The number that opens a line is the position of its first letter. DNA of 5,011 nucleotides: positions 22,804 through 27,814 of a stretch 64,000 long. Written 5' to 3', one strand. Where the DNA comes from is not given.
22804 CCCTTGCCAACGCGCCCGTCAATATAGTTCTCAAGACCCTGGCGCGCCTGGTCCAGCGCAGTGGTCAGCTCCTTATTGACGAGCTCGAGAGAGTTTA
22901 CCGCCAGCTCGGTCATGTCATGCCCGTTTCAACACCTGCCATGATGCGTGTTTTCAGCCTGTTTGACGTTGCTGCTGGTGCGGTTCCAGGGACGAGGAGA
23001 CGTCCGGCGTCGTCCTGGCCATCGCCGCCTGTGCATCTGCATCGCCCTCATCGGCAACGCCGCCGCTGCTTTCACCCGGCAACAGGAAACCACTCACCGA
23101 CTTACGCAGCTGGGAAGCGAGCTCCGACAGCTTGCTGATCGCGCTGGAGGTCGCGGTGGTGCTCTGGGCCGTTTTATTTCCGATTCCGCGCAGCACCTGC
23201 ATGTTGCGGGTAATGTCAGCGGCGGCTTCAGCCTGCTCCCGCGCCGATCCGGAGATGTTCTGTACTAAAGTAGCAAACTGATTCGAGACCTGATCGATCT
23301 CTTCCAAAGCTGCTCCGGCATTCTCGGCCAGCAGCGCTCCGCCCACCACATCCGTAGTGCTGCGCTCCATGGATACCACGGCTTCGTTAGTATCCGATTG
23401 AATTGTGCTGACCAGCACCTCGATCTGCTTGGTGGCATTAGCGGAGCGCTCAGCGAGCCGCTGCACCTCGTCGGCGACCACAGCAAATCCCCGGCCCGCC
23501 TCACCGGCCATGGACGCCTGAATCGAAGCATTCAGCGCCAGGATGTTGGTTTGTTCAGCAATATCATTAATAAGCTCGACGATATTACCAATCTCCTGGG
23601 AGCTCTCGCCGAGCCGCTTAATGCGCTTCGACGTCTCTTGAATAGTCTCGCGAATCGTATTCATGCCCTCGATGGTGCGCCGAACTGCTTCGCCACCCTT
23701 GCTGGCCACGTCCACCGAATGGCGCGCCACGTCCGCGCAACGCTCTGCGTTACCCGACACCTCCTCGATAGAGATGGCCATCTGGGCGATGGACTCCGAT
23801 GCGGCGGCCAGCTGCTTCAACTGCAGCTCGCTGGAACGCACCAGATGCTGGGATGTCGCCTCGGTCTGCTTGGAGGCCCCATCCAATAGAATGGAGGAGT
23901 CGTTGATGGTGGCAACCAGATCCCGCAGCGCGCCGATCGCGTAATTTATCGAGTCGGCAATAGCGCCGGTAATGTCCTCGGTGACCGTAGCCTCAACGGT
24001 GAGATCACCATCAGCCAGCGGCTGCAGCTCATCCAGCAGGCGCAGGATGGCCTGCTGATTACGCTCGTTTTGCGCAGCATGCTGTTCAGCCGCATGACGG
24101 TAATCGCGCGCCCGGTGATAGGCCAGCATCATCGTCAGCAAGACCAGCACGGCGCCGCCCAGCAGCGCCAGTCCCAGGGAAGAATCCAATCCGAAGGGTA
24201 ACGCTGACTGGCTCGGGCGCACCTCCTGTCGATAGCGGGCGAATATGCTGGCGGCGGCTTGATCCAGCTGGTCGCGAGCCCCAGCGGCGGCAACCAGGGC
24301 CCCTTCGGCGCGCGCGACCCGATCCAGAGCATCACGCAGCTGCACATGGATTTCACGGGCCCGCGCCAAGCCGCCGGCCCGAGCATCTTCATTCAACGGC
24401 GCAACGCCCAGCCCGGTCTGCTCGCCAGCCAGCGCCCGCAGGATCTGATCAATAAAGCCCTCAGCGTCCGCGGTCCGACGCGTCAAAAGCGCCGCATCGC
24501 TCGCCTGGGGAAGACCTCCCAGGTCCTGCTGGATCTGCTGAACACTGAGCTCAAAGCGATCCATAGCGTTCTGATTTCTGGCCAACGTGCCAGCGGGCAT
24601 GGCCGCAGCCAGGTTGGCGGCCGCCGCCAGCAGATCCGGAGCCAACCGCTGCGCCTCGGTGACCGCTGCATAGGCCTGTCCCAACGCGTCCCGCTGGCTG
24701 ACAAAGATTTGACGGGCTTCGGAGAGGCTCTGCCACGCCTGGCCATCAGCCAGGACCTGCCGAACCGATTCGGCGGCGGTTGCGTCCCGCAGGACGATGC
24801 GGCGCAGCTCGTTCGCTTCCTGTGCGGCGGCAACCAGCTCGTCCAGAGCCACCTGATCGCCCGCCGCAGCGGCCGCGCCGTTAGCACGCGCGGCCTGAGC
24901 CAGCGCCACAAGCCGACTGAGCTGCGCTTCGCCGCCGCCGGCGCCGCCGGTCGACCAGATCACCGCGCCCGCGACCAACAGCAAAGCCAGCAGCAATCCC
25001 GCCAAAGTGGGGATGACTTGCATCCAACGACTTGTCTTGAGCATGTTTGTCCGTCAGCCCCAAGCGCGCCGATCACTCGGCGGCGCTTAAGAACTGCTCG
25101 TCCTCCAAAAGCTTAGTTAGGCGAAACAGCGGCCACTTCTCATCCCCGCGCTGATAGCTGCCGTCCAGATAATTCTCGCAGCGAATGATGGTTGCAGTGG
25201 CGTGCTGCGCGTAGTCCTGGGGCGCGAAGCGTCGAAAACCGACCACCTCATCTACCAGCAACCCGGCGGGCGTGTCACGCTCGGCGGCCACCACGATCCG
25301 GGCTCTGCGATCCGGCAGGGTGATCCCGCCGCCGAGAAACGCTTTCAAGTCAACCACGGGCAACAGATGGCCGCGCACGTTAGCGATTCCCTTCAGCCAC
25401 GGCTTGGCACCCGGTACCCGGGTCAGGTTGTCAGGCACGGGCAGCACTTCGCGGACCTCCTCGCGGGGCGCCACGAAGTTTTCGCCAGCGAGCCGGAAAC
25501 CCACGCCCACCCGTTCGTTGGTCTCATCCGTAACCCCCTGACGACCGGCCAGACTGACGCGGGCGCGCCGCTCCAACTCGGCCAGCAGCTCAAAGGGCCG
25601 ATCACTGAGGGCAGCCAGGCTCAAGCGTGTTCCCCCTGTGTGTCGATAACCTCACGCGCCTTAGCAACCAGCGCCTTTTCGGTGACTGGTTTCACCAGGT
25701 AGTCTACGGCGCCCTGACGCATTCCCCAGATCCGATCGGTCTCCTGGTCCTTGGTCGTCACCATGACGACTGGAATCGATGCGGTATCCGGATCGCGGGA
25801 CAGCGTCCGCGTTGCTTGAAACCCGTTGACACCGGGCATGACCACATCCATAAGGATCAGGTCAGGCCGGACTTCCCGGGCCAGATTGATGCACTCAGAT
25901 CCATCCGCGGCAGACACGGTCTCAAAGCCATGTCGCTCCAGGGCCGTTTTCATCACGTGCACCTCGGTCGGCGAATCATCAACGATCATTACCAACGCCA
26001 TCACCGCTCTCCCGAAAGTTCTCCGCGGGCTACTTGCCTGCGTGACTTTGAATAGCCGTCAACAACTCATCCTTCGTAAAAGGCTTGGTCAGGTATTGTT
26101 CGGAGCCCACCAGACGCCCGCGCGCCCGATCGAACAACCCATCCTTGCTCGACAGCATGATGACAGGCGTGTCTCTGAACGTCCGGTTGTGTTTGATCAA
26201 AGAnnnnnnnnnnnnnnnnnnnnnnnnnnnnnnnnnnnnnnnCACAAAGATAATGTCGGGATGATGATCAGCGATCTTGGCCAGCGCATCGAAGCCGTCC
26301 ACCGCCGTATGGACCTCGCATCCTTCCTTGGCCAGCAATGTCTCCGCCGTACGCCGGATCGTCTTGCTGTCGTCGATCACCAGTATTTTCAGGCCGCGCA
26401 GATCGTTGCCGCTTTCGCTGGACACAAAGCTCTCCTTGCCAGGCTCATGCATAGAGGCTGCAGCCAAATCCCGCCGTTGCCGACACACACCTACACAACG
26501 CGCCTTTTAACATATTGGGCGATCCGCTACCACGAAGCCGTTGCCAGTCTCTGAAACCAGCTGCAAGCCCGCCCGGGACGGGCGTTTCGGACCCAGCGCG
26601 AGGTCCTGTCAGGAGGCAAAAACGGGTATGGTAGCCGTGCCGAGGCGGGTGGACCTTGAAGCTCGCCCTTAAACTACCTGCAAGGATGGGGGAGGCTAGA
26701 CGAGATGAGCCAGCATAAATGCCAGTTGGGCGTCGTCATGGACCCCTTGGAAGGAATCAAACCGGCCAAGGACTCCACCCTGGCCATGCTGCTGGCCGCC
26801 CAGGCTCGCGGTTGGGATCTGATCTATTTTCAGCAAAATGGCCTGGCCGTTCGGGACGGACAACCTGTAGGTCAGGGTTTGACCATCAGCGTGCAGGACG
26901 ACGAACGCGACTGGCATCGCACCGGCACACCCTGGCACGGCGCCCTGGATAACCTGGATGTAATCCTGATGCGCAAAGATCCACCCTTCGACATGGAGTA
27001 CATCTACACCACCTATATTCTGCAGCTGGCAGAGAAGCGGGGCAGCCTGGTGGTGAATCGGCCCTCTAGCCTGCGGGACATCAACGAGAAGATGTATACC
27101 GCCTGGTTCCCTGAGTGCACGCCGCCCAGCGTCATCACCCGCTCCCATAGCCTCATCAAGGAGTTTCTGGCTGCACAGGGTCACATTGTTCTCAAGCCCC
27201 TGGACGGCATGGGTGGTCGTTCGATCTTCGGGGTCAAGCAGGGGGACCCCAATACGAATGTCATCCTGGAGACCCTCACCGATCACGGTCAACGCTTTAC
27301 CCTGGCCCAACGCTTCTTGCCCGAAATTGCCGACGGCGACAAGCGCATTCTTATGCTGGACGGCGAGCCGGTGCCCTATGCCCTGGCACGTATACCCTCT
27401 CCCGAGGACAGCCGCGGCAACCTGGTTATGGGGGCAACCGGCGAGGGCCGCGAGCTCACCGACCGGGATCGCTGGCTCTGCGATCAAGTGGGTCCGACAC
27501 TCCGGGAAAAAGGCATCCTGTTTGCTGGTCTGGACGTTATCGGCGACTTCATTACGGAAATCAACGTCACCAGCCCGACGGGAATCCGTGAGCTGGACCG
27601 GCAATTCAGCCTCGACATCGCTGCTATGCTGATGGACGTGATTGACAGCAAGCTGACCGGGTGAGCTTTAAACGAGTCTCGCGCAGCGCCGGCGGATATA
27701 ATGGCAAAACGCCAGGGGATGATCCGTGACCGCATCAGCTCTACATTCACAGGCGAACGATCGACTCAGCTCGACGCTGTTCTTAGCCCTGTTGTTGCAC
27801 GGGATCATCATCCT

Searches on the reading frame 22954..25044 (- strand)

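Call 61: search_protein_families(library=pfam, proteins=[window:22954-25044:-], max_evalue=0.00001)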
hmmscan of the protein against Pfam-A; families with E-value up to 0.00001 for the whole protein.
window:22954-25044:- (696 aa): 1 family
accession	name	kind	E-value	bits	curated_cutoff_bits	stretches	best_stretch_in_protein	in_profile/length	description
PF00015.26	MCPsignal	-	1.3e-41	142.8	34.6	1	437-616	1-166/172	Methyl-accepting chemotaxis protein (MCP) signalling domain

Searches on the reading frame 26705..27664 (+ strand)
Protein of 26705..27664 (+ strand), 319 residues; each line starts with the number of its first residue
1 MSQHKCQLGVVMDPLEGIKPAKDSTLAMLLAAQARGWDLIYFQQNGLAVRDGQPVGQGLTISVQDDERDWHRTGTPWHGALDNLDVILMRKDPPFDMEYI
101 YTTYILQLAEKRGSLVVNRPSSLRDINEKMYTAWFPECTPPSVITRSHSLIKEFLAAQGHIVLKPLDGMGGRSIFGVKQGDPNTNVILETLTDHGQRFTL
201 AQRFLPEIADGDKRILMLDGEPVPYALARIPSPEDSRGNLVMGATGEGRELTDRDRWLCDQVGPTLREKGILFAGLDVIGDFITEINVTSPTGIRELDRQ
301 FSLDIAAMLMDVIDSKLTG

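Call 61: search_protein_families(library=pfam, proteins=[window:26705-27664:+], max_evalue=0.00001)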
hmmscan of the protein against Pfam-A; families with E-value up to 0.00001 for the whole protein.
window:26705-27664:+ (319 aa): 3 families
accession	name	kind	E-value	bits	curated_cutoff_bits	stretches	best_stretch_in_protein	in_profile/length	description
PF02955.21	GSH-S_ATP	-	2e-72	242.7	23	1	128-301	1-174/175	Prokaryotic glutathione synthetase, ATP-grasp domain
PF02951.20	GSH-S_N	-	1.3e-41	141.9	21.3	1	7-124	2-119/119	Prokaryotic glutathione synthetase, N-terminal domain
PF08443.16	RimK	-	2.2e-06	27.9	21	1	158-313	40-188/188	RimK-like ATP-grasp domain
